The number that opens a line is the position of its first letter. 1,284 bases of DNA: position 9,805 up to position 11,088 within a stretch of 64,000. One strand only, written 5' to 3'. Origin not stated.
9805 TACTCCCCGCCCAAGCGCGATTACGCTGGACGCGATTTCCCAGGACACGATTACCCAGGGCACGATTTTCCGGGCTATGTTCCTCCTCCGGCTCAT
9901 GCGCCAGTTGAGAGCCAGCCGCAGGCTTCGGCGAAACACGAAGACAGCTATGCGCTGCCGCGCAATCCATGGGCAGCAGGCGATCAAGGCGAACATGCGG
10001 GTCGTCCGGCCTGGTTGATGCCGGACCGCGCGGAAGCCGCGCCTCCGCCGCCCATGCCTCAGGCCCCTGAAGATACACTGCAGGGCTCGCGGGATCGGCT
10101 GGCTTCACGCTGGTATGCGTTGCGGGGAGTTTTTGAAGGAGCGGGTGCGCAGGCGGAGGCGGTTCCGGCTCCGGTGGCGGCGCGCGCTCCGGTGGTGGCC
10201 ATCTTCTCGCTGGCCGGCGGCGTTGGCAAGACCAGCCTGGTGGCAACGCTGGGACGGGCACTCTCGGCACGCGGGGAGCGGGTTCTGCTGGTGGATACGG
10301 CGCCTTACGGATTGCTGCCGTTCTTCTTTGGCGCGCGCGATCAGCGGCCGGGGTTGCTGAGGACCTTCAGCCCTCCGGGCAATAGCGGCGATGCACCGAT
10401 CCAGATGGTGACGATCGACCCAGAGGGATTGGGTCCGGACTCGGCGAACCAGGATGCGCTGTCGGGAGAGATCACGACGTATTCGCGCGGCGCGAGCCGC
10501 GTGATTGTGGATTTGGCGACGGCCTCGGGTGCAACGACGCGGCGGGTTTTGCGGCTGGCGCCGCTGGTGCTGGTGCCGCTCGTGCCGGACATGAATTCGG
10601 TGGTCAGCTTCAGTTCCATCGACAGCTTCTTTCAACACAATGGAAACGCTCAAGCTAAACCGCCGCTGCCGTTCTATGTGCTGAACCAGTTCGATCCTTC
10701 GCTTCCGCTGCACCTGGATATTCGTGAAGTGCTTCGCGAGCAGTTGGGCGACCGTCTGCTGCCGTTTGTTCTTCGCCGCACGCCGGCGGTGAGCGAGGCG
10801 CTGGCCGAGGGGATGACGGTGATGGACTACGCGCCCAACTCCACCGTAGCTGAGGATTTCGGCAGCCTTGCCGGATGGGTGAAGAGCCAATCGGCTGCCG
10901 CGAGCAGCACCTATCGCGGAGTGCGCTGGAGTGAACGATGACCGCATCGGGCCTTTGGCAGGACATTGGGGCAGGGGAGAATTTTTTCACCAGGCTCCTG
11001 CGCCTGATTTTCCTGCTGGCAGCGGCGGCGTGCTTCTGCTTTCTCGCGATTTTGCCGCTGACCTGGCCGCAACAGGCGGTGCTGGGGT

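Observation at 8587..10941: BcsR apparently split around a ~450-aa spacer and fused to BcsQ in one polypeptide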

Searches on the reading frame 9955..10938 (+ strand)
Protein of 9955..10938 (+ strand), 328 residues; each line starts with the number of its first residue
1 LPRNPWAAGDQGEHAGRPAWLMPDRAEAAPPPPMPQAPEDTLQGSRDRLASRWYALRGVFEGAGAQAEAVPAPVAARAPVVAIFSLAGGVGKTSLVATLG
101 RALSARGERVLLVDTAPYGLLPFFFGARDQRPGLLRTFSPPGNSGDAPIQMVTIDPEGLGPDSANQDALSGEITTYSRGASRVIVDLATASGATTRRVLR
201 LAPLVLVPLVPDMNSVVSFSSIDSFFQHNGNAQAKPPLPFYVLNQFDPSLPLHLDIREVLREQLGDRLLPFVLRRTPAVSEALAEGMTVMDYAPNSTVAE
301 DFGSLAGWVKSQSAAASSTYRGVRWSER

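Call 15: find_homologous_proteins(query=window:9955-10938:+, max_evalue=0.00001)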
Query seq(328 aa) (328 aa): 2141 proteins with E <= 0.00001 among 8000 candidates; the best 120 are listed.
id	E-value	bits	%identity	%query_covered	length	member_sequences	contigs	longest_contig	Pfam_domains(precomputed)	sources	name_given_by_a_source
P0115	1.7e-200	683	96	100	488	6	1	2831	PF01656.30,PF13614.13,PF06564.19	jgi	jgi:cellulose synthase operon protein YhjQ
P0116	5.0e-187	639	100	90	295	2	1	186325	PF01656.30,PF13614.13,PF06564.19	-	-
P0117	3.8e-183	626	88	100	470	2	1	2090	PF01656.30,PF13614.13,PF06564.19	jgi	jgi:cellulose synthase operon protein YhjQ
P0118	2.0e-179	614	87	100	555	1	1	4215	PF01656.30,PF13614.13,PF06564.19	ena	-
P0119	4.0e-177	606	85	100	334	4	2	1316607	PF01656.30,PF13614.13,PF06564.19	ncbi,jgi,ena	jgi:cellulose synthase operon protein YhjQ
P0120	3.6e-176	603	85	100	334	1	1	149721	PF01656.30,PF13614.13,PF06564.19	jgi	jgi:cellulose synthase operon protein YhjQ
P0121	9.2e-174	595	81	100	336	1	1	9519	PF01656.30,PF13614.13,PF06564.19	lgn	-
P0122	2.5e-173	594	84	100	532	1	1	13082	PF01656.30,PF13614.13,PF06564.19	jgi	jgi:cellulose synthase operon protein YhjQ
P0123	5.0e-173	593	83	99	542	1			PF01656.30,PF13614.13,PF06564.19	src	-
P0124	5.1e-172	590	89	94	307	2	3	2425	PF01656.30,PF13614.13,PF06564.19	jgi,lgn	jgi:cellulose synthase operon protein YhjQ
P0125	5.9e-172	590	84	99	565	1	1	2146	PF01656.30,PF13614.13,PF06564.19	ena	-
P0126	4.6e-171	587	83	99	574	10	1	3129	PF01656.30,PF13614.13,PF06564.19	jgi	jgi:cellulose synthase operon protein YhjQ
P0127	5.0e-171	586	83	99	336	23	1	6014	PF01656.30,PF13614.13,PF06564.19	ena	-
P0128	6.9e-171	586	83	99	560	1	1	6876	PF01656.30,PF13614.13,PF06564.19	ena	-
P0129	6.9e-171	586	83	99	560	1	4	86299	PF01656.30,PF13614.13,PF06564.19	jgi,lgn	jgi:cellulose synthase operon protein YhjQ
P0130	1.1e-170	585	83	99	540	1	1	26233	PF01656.30,PF13614.13,PF06564.19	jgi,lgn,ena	jgi:cellulose synthase operon protein YhjQ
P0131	1.7e-170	585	83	100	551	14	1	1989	PF01656.30,PF13614.13,PF06564.19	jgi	jgi:cellulose synthase operon protein YhjQ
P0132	1.8e-170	585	82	99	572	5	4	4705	PF01656.30,PF13614.13,PF06564.19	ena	-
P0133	1.9e-170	585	83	99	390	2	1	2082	PF01656.30,PF13614.13,PF06564.19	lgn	-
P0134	2.1e-170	584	83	99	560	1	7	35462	PF01656.30,PF13614.13,PF06564.19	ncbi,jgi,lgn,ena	jgi:cellulose synthase operon protein YhjQ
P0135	2.1e-170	584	83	99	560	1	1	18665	PF01656.30,PF13614.13,PF06564.19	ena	-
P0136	2.1e-170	584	83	99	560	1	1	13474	PF01656.30,PF13614.13,PF06564.19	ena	-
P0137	2.8e-170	584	83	99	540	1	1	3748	PF01656.30,PF13614.13,PF06564.19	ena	-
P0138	4.0e-170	584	83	100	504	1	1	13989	PF01656.30,PF13614.13,PF06564.19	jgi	jgi:cellulose synthase operon protein YhjQ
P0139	7.8e-170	583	82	99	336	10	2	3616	PF01656.30,PF13614.13,PF06564.19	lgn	-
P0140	2.3e-167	574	81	99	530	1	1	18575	PF01656.30,PF06564.19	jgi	jgi:cellulose synthase operon protein YhjQ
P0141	5.6e-167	573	80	100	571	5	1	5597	PF01656.30,PF06564.19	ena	-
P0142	9.1e-167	572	80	100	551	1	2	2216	PF10609.16,PF01656.30,PF06564.19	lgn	-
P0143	1.6e-166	572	81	99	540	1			PF01656.30,PF13614.13,PF06564.19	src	-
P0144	7.3e-166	570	80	99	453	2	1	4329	PF01656.30,PF06564.19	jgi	jgi:cellulose synthase operon protein YhjQ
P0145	4.4e-165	567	80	100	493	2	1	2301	PF10609.16,PF01656.30,PF13614.13,PF06564.19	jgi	jgi:cellulose synthase operon protein YhjQ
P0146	1.3e-164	565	80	97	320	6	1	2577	PF10609.16,PF01656.30,PF13614.13,PF06564.19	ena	-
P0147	3.3e-164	564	82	95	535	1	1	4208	PF01656.30,PF06564.19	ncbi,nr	ncbi:MAG: cellulose synthase operon protein YhjQ/BcsQ [Terracidiphilus sp.]|nr:cellulose synthase op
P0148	2.2e-163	561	79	100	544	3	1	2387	PF01656.30,PF13614.13,PF06564.19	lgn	-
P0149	5.3e-163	560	79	100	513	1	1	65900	PF01656.30,PF13614.13,PF06564.19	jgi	jgi:cellulose synthase operon protein YhjQ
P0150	5.9e-163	560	79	99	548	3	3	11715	PF10609.16,PF01656.30,PF13614.13,PF06564.19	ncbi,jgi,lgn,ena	-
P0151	1.1e-162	559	77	100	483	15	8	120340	PF01656.30,PF13614.13,PF06564.19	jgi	jgi:cellulose synthase operon protein YhjQ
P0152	2.1e-162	558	77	100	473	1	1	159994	PF10609.16,PF01656.30,PF13614.13,PF06564.19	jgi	jgi:cellulose synthase operon protein YhjQ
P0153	3.9e-162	557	79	99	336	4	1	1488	PF10609.16,PF01656.30,PF13614.13,PF06564.19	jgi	jgi:cellulose synthase operon protein YhjQ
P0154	4.0e-162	557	79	100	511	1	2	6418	PF01656.30,PF13614.13,PF06564.19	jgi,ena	jgi:cellulose synthase operon protein YhjQ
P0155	6.5e-162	557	79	100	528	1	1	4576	PF01656.30,PF13614.13,PF06564.19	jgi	jgi:cellulose synthase operon protein YhjQ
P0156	6.8e-162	556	78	100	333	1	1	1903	PF01656.30,PF13614.13,PF06564.19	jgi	jgi:cellulose synthase operon protein YhjQ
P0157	7.4e-162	556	78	99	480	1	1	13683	PF10609.16,PF01656.30,PF13614.13,PF06564.19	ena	-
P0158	1.4e-161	555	78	100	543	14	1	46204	PF01656.30,PF13614.13,PF06564.19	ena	-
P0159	1.6e-161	555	77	100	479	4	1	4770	PF10609.16,PF01656.30,PF13614.13,PF06564.19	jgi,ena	-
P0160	2.7e-161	554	80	100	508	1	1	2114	PF10609.16,PF01656.30,PF06564.19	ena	-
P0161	4.0e-161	554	77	100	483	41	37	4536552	PF01656.30,PF13614.13,PF06564.19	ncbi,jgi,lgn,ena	jgi:cellulose synthase operon protein YhjQ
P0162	7.2e-161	553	79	100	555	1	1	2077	PF01656.30,PF13614.13,PF06564.19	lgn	-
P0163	8.6e-161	553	77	100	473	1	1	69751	PF01656.30,PF13614.13,PF06564.19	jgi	jgi:cellulose synthase operon protein YhjQ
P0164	9.7e-161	553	79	100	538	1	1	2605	PF10609.16,PF01656.30,PF06564.19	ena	-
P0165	1.3e-160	552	77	100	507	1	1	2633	PF01656.30,PF13614.13,PF06564.19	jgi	jgi:cellulose synthase operon protein YhjQ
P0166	1.5e-160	552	79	100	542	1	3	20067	PF01656.30,PF13614.13,PF06564.19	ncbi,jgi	ncbi:MAG: cellulose synthase operon protein YhjQ/BcsQ [Terracidiphilus sp.]|jgi:cellulose synthase o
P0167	1.8e-160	552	79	100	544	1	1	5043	PF01656.30,PF13614.13,PF06564.19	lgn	-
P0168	2.6e-160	551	78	100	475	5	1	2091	PF01656.30,PF13614.13,PF06564.19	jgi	-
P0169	3.0e-160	551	77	100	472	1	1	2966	PF01656.30,PF13614.13,PF06564.19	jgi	jgi:cellulose synthase operon protein YhjQ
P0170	3.6e-160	551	76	100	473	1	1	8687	PF01656.30,PF13614.13,PF06564.19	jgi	jgi:cellulose synthase operon protein YhjQ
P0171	4.6e-160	550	78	100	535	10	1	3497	PF01656.30,PF13614.13,PF06564.19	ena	-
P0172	5.1e-160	550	78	100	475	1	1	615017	PF01656.30,PF13614.13,PF06564.19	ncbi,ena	-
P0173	5.3e-160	550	79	99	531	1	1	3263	PF01656.30,PF13614.13,PF06564.19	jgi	jgi:cellulose synthase operon protein YhjQ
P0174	6.3e-160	550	80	96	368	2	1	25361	PF10609.16,PF01656.30,PF13614.13,PF06564.19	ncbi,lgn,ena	-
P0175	6.8e-160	550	77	100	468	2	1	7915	PF01656.30,PF13614.13,PF06564.19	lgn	-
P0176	7.1e-160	550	78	99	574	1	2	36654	PF01656.30,PF06564.19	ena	-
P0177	8.1e-160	550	78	99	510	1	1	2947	PF01656.30,PF13614.13,PF06564.19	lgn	-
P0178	1.0e-159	549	76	100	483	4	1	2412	PF01656.30,PF13614.13,PF06564.19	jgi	-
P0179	1.2e-159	549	77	100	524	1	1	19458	PF01656.30,PF13614.13,PF06564.19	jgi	jgi:cellulose synthase operon protein YhjQ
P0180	1.2e-159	549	78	99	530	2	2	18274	PF10609.16,PF01656.30,PF13614.13,PF06564.19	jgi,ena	-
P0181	1.4e-159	549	78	99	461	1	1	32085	PF01656.30,PF06564.19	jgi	jgi:cellulose biosynthesis protein BcsQ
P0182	1.5e-159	549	76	100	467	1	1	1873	PF01656.30,PF13614.13,PF06564.19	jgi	jgi:cellulose synthase operon protein YhjQ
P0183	1.5e-159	549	78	100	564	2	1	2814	PF01656.30,PF13614.13,PF06564.19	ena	-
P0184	1.6e-159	549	77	100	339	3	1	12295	PF10609.16,PF01656.30,PF13614.13,PF06564.19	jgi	jgi:cellulose synthase operon protein YhjQ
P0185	1.8e-159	549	78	100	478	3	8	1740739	PF01656.30,PF13614.13,PF06564.19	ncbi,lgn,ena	-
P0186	1.8e-159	549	78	100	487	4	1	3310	PF01656.30,PF13614.13,PF06564.19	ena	-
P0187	1.9e-159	548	77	100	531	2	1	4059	PF10609.16,PF01656.30,PF06564.19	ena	-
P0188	2.1e-159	548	77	100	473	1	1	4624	PF01656.30,PF13614.13,PF06564.19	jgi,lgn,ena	-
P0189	2.2e-159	548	78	100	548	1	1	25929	PF01656.30,PF13614.13,PF06564.19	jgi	jgi:cellulose synthase operon protein YhjQ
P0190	3.1e-159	548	78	100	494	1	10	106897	PF01656.30,PF13614.13,PF06564.19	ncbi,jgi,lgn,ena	ncbi:MAG: cellulose biosynthesis protein BcsQ [Terracidiphilus sp.]|jgi:cellulose synthase operon pr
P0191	3.3e-159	548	78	100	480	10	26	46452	PF01656.30,PF13614.13,PF06564.19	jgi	jgi:cellulose synthase operon protein YhjQ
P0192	3.3e-159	548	77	100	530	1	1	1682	PF01656.30,PF13614.13,PF06564.19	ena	-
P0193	3.3e-159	548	77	97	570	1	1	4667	PF01656.30,PF06564.19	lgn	-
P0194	4.8e-159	547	77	100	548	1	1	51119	PF10609.16,PF01656.30,PF13614.13,PF06564.19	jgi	jgi:cellulose synthase operon protein YhjQ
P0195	6.0e-159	547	78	100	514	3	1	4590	PF01656.30,PF13614.13,PF06564.19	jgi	jgi:cellulose synthase operon protein YhjQ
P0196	6.2e-159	547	77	99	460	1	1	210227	PF01656.30,PF13614.13,PF06564.19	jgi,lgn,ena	-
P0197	7.3e-159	547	77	100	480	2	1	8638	PF01656.30,PF13614.13,PF06564.19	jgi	-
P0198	9.0e-159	546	77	100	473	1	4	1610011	PF01656.30,PF13614.13,PF06564.19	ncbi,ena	ncbi:MAG: cellulose synthase operon protein YhjQ/BcsQ [Terracidiphilus sp.]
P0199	9.1e-159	546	77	100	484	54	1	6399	PF01656.30,PF13614.13,PF06564.19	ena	-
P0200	9.9e-159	546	76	100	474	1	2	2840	PF01656.30,PF13614.13,PF06564.19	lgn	-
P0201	1.5e-158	545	77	100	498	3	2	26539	PF01656.30,PF06564.19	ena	-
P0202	1.6e-158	545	77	100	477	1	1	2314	PF01656.30,PF13614.13,PF06564.19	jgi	jgi:cellulose synthase operon protein YhjQ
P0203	1.6e-158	545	76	99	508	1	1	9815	PF01656.30,PF13614.13,PF06564.19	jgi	jgi:cellulose synthase operon protein YhjQ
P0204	1.8e-158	545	83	90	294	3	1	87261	PF01656.30,PF13614.13,PF06564.19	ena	-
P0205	2.0e-158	545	77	99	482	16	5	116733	PF01656.30,PF13614.13,PF06564.19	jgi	jgi:cellulose synthase operon protein YhjQ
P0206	2.3e-158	545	76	100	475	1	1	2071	PF01656.30,PF13614.13,PF06564.19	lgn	-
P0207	2.4e-158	545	77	100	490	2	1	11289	PF10609.16,PF01656.30,PF13614.13,PF06564.19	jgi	jgi:cellulose synthase operon protein YhjQ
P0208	2.6e-158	545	76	100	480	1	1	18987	PF01656.30,PF13614.13,PF06564.19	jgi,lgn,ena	-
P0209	2.9e-158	545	77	100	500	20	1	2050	PF01656.30,PF13614.13,PF06564.19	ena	-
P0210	3.0e-158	544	77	100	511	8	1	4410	PF10609.16,PF01656.30,PF13614.13,PF06564.19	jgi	jgi:cellulose synthase operon protein YhjQ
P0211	3.0e-158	544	76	100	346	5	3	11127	PF01656.30,PF13614.13,PF06564.19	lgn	-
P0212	3.1e-158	544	80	96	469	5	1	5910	PF01656.30,PF13614.13,PF06564.19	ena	-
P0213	3.4e-158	544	76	100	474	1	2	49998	PF01656.30,PF13614.13,PF06564.19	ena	-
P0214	3.5e-158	544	76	99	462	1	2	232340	PF01656.30,PF13614.13,PF06564.19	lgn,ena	-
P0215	4.1e-158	544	78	99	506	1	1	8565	PF01656.30,PF13614.13,PF06564.19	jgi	jgi:cellulose synthase operon protein YhjQ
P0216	4.9e-158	544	76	100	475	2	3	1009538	PF01656.30,PF13614.13,PF06564.19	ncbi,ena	ncbi:MAG: cellulose synthase operon protein YhjQ/BcsQ [Terracidiphilus sp.]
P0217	5.0e-158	544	77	99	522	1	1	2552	PF01656.30,PF06564.19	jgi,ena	-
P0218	5.9e-158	544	78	100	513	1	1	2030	PF01656.30,PF06564.19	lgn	-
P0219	6.1e-158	543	77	100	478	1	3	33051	PF01656.30,PF13614.13,PF06564.19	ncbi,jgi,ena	jgi:cellulose synthase operon protein YhjQ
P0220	6.6e-158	543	76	100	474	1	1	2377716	PF01656.30,PF13614.13,PF06564.19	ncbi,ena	-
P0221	7.1e-158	543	89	85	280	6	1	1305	PF01656.30,PF13614.13,PF06564.19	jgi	-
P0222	7.3e-158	543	76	100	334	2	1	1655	PF01656.30,PF13614.13,PF06564.19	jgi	-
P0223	8.7e-158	543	77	100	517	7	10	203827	PF10609.16,PF01656.30,PF13614.13,PF06564.19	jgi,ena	jgi:cellulose synthase operon protein YhjQ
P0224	9.0e-158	543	76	100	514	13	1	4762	PF10609.16,PF01656.30,PF13614.13,PF06564.19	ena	-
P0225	1.1e-157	543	77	100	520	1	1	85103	PF01656.30,PF13614.13,PF06564.19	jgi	jgi:cellulose synthase operon protein YhjQ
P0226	1.1e-157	543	76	100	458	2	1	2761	PF01656.30,PF13614.13,PF06564.19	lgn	-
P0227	1.1e-157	543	77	100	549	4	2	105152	PF01656.30,PF06564.19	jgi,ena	-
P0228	1.2e-157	542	76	99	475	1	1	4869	PF01656.30,PF13614.13,PF06564.19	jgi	jgi:cellulose synthase operon protein YhjQ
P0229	1.3e-157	542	76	100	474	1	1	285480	PF01656.30,PF13614.13,PF06564.19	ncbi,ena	-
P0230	1.4e-157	542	76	100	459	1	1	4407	PF01656.30,PF13614.13,PF06564.19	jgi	jgi:cellulose synthase operon protein YhjQ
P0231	1.5e-157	542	77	99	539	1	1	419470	PF01656.30,PF13614.13,PF06564.19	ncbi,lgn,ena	-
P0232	1.6e-157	542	77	99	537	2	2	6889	PF01656.30,PF13614.13,PF06564.19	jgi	jgi:cellulose synthase operon protein YhjQ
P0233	1.6e-157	542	77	100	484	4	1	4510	PF10609.16,PF01656.30,PF13614.13,PF06564.19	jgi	jgi:cellulose synthase operon protein YhjQ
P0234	1.7e-157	542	77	100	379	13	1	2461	PF10609.16,PF01656.30,PF13614.13,PF06564.19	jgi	jgi:cellulose synthase operon protein YhjQ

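Call 31: search_solved_structures(query=window:10000-10938:+, max_evalue=0.001, show_alignments=2)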
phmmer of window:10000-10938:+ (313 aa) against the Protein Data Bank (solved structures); distinct sequences matched with E-value up to 0.001: 17.
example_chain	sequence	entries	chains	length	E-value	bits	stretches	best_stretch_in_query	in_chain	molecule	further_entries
6ybb_A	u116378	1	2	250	4.9e-09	39.4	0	65-121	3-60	Bacterial cellulose secretion regulator BcsQ, R156E mutant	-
6ybu_A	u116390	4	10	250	5e-09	39.4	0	65-121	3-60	Bacterial cellulose secretion regulator BcsQ | Cell division protein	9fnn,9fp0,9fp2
6yar_A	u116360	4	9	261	5.6e-09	39.2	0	65-121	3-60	Bacterial cellulose secretion regulator BcsQ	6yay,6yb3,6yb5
2bek_A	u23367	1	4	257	7.7e-09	38.7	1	61-302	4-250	SEGREGATION PROTEIN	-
1wcv_1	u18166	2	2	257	4.6e-08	36.2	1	61-302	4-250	SEGREGATION PROTEIN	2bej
4pfs_A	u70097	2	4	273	7.5e-07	32.2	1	65-113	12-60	Cobyrinic Acid a,c-diamide synthase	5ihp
5if9_A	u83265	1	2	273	8.2e-07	32.1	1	65-113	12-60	Cobyrinic Acid a,c-diamide synthase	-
1g3q_A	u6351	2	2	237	0.00014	24.7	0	65-114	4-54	CELL DIVISION INHIBITOR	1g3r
6nop_B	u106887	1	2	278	0.00015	24.7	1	61-125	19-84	Cobyrinic acid ac-diamide synthase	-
8zkc_A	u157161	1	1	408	0.00016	24.6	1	64-118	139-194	Iron-sulfur cluster carrier protein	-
8ray_B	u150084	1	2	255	0.00032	23.6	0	65-285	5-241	ParA family protein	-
4v02_A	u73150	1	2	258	0.00032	23.6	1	63-103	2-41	SITE-DETERMINING PROTEIN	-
6z0p_A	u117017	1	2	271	0.00035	23.4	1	59-167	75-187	BceF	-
5u1j_B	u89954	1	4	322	0.0004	23.3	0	62-117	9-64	Uncharacterized protein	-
4v03_A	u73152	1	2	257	0.0007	22.5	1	63-104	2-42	SITE-DETERMINING PROTEIN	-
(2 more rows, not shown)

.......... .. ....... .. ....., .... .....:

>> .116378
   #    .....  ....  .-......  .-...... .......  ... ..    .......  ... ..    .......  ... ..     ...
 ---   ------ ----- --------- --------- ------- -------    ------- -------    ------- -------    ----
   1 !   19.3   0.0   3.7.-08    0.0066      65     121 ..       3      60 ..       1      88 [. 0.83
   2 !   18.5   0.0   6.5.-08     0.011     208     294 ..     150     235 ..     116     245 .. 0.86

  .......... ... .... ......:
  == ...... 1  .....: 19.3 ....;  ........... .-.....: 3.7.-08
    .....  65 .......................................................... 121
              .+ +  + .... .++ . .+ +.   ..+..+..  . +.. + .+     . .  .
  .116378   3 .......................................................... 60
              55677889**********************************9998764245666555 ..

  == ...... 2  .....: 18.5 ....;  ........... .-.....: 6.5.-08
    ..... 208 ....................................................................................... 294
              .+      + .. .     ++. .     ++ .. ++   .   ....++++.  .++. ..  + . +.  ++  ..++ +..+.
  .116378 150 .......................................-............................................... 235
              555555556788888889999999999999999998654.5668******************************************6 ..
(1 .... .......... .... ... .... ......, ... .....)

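Call 60: find_encoding_contigs(protein=P0116, flank=6000, max_places=3)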
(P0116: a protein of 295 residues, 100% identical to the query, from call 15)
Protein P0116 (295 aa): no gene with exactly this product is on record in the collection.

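Call 76: predict_structure(alignment_id=A3)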
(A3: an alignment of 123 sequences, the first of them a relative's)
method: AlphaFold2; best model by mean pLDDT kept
length: 458 residues; sequences in the alignment: 123
mean_pLDDT: 73.1   pTM: 0.61
mean pLDDT of the five models: 73.1, 72.4, 71.7, 70.9, 70.4
residues with pLDDT >= 90: 161; 70-90: 91; 50-70: 114; < 50: 92
segments of 3 or more residues with pLDDT < 50: 1-3, 18-31, 58-65, 67-73, 89-99, 104-106, 113-116, 120-124, 126-129, 140-148, 161-163
pLDDT, mean of each block of 10 residues (from residue 1): 50 50 44 65 84 54 47 51 50 45 51 47 48 52 48 52 56 58 58 59 80 87 95 95 92 93 93 93 92 83 94 93 92 95 89 92 81 86 81 95 91 89 88 96 75 51
secondary structure, 60 per line:
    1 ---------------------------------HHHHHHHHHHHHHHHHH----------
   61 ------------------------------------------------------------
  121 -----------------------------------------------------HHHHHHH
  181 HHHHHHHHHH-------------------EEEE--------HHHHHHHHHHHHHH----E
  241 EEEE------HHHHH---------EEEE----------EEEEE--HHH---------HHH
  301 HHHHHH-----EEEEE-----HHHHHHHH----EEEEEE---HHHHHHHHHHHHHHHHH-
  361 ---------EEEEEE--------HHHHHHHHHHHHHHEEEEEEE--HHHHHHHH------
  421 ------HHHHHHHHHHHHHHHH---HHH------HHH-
elements in order: H34-50 H174-190 E210-213 H222-235 E240-244 H251-255 E265-268 E279-283 H298-306 E312-316 H322-329 E334-339 H343-359 E370-375 H384-397 E398-404 H407-414 H427-442
